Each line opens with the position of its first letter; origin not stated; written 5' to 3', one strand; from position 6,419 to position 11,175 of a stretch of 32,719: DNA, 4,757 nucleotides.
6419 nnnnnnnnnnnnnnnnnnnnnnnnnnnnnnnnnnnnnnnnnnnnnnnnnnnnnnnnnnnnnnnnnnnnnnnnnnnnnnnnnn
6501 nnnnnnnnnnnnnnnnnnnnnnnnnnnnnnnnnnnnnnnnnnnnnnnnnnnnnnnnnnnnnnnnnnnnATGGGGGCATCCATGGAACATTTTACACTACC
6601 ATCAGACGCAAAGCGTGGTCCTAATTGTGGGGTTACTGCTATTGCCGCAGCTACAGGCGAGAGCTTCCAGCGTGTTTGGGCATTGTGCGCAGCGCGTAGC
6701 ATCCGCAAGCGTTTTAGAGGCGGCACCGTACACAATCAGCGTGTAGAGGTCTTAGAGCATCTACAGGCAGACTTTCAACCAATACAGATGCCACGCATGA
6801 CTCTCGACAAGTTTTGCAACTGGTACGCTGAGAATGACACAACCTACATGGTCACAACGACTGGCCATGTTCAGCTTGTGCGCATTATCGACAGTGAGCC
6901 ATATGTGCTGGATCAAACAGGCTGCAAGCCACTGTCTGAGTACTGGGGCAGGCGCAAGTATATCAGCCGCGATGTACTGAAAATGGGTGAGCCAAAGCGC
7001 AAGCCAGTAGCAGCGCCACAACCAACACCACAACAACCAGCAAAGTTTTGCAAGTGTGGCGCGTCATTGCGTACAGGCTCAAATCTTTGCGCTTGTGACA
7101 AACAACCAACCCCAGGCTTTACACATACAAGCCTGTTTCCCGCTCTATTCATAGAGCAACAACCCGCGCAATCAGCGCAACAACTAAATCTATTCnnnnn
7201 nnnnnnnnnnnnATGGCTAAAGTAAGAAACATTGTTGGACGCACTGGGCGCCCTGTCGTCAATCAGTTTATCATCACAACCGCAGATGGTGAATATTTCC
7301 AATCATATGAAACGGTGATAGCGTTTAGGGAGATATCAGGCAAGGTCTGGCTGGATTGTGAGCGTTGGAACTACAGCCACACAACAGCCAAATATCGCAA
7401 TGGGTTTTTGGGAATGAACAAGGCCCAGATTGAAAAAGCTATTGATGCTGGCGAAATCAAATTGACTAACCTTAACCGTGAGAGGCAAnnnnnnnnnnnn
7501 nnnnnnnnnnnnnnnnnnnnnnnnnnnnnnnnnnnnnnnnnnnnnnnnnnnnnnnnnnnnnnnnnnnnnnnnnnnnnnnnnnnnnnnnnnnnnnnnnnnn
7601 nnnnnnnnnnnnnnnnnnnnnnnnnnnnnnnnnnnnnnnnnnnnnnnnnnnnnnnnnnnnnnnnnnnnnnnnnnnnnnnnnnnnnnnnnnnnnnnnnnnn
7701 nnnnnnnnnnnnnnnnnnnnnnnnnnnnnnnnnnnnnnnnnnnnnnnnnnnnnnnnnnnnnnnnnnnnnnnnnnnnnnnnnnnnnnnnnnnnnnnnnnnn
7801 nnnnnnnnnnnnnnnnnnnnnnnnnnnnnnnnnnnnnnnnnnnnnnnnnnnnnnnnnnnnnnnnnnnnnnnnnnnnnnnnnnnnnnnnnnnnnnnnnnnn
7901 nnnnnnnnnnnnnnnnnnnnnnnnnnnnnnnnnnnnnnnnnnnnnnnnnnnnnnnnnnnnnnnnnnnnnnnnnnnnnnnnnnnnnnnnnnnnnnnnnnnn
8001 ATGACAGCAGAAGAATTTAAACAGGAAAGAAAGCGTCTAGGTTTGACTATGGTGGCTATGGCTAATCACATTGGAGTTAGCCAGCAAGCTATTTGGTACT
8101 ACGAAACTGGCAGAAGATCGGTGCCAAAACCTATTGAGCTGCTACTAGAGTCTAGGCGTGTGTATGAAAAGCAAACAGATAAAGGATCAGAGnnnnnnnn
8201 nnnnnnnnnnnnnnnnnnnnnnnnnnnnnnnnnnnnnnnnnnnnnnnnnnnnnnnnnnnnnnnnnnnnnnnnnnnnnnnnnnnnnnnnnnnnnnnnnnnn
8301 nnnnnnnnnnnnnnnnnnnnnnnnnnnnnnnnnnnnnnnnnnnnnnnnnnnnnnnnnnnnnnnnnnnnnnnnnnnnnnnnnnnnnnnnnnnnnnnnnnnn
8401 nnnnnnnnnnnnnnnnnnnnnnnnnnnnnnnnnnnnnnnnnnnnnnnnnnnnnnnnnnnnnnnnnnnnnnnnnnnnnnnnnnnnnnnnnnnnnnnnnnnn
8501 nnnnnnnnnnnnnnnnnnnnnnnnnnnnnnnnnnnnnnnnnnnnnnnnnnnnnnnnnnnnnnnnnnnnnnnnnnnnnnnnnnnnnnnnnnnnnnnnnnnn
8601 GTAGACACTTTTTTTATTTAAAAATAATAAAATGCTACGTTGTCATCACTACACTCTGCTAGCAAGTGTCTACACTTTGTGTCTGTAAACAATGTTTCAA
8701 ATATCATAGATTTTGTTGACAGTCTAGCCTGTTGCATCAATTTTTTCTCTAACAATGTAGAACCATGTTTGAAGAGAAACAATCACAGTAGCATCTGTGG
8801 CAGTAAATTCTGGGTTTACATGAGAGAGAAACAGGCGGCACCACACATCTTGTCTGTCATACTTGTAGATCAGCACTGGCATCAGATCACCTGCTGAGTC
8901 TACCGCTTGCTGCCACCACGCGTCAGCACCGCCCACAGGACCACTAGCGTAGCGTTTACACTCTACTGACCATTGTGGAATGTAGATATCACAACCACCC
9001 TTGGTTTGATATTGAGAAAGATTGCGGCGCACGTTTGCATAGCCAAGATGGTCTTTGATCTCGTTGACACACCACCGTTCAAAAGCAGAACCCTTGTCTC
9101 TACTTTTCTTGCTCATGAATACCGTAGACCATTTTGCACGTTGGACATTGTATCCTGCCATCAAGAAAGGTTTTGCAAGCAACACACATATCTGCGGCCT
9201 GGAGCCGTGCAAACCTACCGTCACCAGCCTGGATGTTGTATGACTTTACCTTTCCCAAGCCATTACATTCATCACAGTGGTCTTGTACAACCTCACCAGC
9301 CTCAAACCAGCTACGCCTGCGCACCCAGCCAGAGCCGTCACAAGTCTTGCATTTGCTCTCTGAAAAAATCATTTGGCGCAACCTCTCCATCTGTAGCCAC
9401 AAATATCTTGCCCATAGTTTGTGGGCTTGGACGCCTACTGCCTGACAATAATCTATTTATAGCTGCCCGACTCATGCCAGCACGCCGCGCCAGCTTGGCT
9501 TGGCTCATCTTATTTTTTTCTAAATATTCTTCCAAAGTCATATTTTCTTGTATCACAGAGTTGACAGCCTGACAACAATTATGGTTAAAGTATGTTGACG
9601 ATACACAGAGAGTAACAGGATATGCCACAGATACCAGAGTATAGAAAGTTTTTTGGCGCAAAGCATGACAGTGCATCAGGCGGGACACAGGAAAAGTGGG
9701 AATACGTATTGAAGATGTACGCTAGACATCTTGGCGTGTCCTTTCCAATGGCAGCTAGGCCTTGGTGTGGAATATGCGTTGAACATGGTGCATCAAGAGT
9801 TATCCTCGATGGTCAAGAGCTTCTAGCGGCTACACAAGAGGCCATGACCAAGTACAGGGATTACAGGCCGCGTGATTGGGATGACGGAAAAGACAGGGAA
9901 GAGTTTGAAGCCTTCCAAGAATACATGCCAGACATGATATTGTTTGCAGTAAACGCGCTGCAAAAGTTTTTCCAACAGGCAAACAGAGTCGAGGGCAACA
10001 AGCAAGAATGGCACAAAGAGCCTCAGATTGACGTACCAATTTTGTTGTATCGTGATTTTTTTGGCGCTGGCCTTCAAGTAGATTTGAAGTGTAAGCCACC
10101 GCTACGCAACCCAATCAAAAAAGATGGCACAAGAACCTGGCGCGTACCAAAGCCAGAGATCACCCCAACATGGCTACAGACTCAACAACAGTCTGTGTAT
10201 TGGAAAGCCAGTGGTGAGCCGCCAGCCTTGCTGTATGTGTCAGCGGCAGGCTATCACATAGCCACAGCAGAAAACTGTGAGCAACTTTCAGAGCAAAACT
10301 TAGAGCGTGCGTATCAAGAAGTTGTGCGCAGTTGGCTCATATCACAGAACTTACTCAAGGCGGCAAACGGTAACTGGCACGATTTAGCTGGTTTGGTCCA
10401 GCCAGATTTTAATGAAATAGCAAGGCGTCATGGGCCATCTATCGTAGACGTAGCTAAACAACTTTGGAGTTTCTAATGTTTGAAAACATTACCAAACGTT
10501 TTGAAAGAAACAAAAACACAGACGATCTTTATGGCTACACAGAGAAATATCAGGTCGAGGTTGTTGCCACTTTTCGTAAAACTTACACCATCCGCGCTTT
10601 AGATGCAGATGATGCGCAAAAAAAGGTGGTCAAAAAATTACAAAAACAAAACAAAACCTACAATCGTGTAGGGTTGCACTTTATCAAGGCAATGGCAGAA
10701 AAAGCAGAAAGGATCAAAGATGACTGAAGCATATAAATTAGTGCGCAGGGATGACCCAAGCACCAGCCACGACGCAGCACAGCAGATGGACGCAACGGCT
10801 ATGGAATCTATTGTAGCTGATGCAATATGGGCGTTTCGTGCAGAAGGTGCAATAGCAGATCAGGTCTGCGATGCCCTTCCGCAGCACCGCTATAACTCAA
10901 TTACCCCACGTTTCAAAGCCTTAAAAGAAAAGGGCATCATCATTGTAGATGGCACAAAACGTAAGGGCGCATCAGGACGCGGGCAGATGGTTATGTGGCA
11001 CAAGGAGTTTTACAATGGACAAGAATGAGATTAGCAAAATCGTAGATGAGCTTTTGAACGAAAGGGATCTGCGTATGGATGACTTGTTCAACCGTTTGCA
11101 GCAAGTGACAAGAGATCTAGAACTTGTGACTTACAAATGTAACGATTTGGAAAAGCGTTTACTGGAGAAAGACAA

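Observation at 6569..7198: Early papain-like peptidase/zinc-ribbon protein ending in a beta-clamp-binding-type motif (QLNLF)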

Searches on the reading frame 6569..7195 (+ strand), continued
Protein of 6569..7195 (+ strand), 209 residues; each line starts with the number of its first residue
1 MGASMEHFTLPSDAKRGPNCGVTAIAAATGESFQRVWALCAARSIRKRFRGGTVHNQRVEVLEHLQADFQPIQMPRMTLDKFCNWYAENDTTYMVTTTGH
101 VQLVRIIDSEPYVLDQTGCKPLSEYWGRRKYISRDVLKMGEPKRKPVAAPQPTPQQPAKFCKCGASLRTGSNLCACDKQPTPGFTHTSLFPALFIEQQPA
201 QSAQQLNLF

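Call 59: find_related_loci(query=A1, collection=viral_contigs, flank=10000)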
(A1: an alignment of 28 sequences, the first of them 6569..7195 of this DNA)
Query A1 (209 aa) in viral_contigs; peptide patterns used: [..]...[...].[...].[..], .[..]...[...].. (x = any residue, [..] = any of these).
104 stretches matched a pattern; 78 encode a relative of the query (tblastn E <= 1e-3); 78 distinct loci.
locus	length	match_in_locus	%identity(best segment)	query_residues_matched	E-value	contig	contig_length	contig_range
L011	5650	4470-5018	54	3-209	3e-65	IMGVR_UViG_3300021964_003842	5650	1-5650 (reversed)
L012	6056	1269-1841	53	1-209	7e-64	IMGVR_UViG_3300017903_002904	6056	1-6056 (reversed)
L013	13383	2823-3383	52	1-209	4e-63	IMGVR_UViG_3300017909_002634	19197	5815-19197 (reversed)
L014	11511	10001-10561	52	1-209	4e-63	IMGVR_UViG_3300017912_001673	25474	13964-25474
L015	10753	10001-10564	46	2-209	1e-54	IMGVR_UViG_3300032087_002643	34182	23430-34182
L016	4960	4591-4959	59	2-120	3e-43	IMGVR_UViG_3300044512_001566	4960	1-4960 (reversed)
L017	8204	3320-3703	46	6-134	3e-33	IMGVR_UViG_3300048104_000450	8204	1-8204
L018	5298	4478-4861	45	6-134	4e-32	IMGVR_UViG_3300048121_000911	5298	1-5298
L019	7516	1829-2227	46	8-142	4e-32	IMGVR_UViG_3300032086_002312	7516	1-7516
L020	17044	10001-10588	33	2-209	4e-29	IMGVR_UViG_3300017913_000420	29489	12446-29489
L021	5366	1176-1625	39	8-159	5e-29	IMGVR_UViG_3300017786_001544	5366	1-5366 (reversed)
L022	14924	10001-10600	38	3-195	5e-29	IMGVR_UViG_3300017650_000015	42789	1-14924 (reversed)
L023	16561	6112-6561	39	8-159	3e-28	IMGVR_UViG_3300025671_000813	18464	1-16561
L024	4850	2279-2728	39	8-159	3e-28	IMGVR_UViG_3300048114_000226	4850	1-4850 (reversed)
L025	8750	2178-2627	39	8-159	1e-27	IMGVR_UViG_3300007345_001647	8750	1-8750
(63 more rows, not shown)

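Call 65: search_protein_families(library=pfam, alignment_id=A3, max_evalue=0.00001)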
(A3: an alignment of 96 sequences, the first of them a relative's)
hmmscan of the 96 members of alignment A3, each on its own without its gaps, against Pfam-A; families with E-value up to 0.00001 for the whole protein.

A. member 1, L013:577-1860:- (428 aa): 0 families

B. families by the number of members that match (of 96 scanned): 20 families
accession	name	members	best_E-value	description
PF12236.14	Head-tail_con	10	6.5e-153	Bacteriophage head to tail connecting protein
PF13730.12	HTH_36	6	1.6e-11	Helix-turn-helix domain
PF08279.18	HTH_11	6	1.8e-09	HTH domain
PF13412.12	HTH_24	6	6.3e-08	Winged helix-turn-helix DNA-binding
PF19821.5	Phage_capsid_2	5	4.7e-98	Phage capsid protein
PF03237.21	Terminase_6N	5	1.4e-09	Terminase large subunit, T4likevirus-type, N-terminal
PF25209.1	Phage_capsid_4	4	2.6e-08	Phage capsid protein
PF05396.16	Phage_T7_Capsid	3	5.7e-17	Phage T7 capsid assembly protein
PF16190.11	E1_FCCH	3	1e-13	Ubiquitin-activating enzyme E1 FCCH domain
PF01325.25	Fe_dep_repress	3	4.3e-06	Iron dependent repressor, N-terminal DNA binding domain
PF06378.16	SSAP_Sak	2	1.5e-41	Sak Single Strand Annealing Protein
PF00145.23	DNA_methylase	1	5.3e-45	C-5 cytosine-specific DNA methylase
PF25680.1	Mom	1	4.5e-38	Mom protein family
PF18454.7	Mtd_N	1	6.2e-14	Major tropism determinant N-terminal domain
PF13884.11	Peptidase_S74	1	2.2e-11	Chaperone of endosialidase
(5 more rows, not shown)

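Call 66: search_protein_families(library=pfam, alignment_id=A4, max_evalue=0.00001)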
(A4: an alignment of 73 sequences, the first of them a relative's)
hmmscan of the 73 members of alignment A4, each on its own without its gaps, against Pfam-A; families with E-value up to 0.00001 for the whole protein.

A. member 1, L022:100-1686:+ (529 aa): 0 families

B. families by the number of members that match (of 73 scanned): 37 families (the first 25 are shown)
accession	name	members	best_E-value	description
PF04851.21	ResIII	4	3.8e-25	Type III restriction enzyme, res subunit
PF00271.37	Helicase_C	4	6.2e-16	Helicase conserved C-terminal domain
PF22530.2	Terminase-T7_RNaseH-like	3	8e-40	Terminase Bacteriophage T7, Ribonuclease H-like domain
PF13481.12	AAA_25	3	9.2e-35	AAA domain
PF00589.27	Phage_integrase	3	6.4e-21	Phage integrase family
PF09250.16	Prim-Pol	3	1.7e-19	Bifunctional DNA primase/polymerase, N-terminal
PF00270.35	DEAD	3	5.6e-14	DEAD/DEAH box helicase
PF25680.1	Mom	2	6.9e-43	Mom protein family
PF13479.12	AAA_24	2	3.9e-40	AAA domain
PF03906.20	Phage_T7_tail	2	7.1e-40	Phage T7 tail fibre protein, N-terminal domain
PF13148.11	DUF3987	2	4.2e-11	Protein of unknown function (DUF3987)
PF10571.15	UPF0547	2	6.5e-09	Uncharacterised protein family UPF0547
PF18766.7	SWI2_SNF2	2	1.3e-07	SWI2/SNF2 ATPase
PF02195.25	ParB_N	2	2.2e-06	ParB N-terminal domain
PF23899.1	SU10_portal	1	2.5e-106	Phage SU10 portal protein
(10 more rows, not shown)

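Call 83: search_protein_families(library=pfam, proteins=[P0039, P0061, P0068, P0093, P0051, P0133, P0160, P0138, P0120, P0115], max_evalue=0.05)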
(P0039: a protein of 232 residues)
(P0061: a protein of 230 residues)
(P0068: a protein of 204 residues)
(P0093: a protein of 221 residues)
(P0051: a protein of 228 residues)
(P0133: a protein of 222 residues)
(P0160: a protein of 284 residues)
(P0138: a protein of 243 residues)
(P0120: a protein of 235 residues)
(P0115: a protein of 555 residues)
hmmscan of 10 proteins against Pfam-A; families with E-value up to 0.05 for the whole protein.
P0039 (232 aa): 0 families

P0061 (230 aa): 0 families

P0068 (204 aa): 0 families

P0093 (221 aa): 0 families

P0051 (228 aa): 4 families
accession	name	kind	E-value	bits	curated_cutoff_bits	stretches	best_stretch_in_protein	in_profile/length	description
PF01381.28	HTH_3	-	8.1e-05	23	23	1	179-217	14-52/55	Helix-turn-helix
PF13443.12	HTH_26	-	0.0013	19.3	22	1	174-216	10-53/63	Cro/C1-type HTH DNA-binding domain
PF13560.12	HTH_31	-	0.0027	18.4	27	1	176-216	16-57/64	Helix-turn-helix domain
PF13518.12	HTH_28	-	0.011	16.2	25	0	166-198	5-36/52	Helix-turn-helix domain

P0133 (222 aa): 0 families

P0160 (284 aa): 0 families

P0138 (243 aa): 0 families

P0120 (235 aa): 0 families

P0115 (555 aa): 0 families

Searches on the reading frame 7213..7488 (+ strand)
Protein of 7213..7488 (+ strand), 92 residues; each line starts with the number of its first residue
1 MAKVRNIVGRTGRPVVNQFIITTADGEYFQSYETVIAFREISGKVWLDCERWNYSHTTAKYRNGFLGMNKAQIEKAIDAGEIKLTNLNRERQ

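Call 11: search_protein_families(library=phrogs, proteins=[window:7213-7488:+], max_evalue=0.001)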
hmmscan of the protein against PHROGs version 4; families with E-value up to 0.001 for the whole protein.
window:7213-7488:+ (92 aa): 2 families
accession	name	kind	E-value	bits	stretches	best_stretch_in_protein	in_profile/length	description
phrog_21575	-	unknown function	4.7e-16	59.7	1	1-88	24-116/117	-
phrog_5643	-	unknown function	0.0002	22.1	1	17-72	9-63/79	-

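Call 15: search_protein_families(library=pfam, proteins=[window:7213-7488:+], max_evalue=0.01)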
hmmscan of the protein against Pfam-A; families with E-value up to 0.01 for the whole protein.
window:7213-7488:+ (92 aa): 0 families

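Call 57: search_protein_families(library=padloc, proteins=[window:7213-7488:+], max_evalue=0.01)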
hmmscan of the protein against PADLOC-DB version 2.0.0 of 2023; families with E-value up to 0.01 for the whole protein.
window:7213-7488:+ (92 aa): 0 families

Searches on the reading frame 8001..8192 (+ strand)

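Call 11: search_protein_families(library=phrogs, proteins=[window:8001-8192:+], max_evalue=0.001)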
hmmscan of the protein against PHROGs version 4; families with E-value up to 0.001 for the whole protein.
window:8001-8192:+ (64 aa): 10 families
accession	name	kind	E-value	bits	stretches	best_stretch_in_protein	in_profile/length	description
phrog_14076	-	transcription regulation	5.8e-08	34.2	1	1-46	13-61/86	transcriptional regulator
phrog_8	-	transcription regulation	1.8e-07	31.9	1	5-44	80-199/346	transcriptional regulator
phrog_5119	-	unknown function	9.8e-06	26.4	1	1-56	53-106/152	-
phrog_3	-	transcription regulation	6e-05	24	1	1-44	88-128/430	transcriptional repressor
phrog_7950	-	transcription regulation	7.2e-05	23.8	1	2-37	8-43/68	transcriptional repressor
phrog_4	-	transcription regulation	0.00012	22.2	1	3-41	138-172/400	transcriptional repressor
phrog_17513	-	transcription regulation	0.00014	22.8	1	2-59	10-68/118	transcriptional regulator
phrog_2439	-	transcription regulation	0.00019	21.4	1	4-42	10-48/367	transcriptional regulator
phrog_4779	-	transcription regulation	0.00033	22.1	1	1-57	2-61/98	transcriptional regulator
phrog_8898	-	unknown function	0.00045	20.9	1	1-53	1-53/70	-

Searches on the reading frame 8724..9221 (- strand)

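Call 48: search_protein_families(library=pfam, proteins=[window:8724-9221:-], max_evalue=0.01)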
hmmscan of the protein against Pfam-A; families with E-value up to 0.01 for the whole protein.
window:8724-9221:- (165 aa): 1 family
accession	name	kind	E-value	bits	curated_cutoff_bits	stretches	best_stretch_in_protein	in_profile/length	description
PF24608.2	PDDEXK_15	-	3.1e-08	34.1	27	1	39-129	1-110/164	Phage putative PDDEXK endonuclease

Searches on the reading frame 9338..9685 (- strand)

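Call 48: search_protein_families(library=pfam, proteins=[window:9338-9685:-], max_evalue=0.01)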
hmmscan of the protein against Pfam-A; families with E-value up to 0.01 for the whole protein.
window:9338-9685:- (115 aa): 7 families
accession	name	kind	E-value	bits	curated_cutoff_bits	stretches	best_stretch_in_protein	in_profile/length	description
PF01381.28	HTH_3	-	3.9e-12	46.4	23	1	51-95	1-45/55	Helix-turn-helix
PF13560.12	HTH_31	-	2.7e-07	31.2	27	1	51-91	6-47/64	Helix-turn-helix domain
PF13443.12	HTH_26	-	7.7e-07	29.7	22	1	51-94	2-46/63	Cro/C1-type HTH DNA-binding domain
PF12844.13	HTH_19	-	0.00018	21.8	30.2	1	51-93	4-46/64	Helix-turn-helix domain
PF15943.11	YdaS_toxin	-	0.00031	20.9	30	1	61-103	10-52/65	Bacterial toxin YdaS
PF17762.8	HTH_ParB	-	0.0012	19.4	22.6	1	44-80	5-41/102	ParB HTH domain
PF13412.12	HTH_24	-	0.0014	18.6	21.9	1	51-80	9-38/48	Winged helix-turn-helix DNA-binding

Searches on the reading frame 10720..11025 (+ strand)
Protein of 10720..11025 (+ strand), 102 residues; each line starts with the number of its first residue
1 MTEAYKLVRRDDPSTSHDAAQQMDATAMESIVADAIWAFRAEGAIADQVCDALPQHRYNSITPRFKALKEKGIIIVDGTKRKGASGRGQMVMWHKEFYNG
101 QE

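Call 11: search_protein_families(library=phrogs, proteins=[window:10720-11025:+], max_evalue=0.001)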
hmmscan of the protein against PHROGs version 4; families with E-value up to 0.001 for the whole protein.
window:10720-11025:+ (102 aa): 2 families
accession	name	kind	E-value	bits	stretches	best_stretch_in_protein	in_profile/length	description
phrog_1123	-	unknown function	1.9e-11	44.8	1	7-95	9-97/112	-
phrog_18663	-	unknown function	0.00075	20.8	1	3-76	5-80/113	-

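Call 15: search_protein_families(library=pfam, proteins=[window:10720-11025:+], max_evalue=0.01)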
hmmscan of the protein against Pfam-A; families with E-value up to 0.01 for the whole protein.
window:10720-11025:+ (102 aa): 0 families
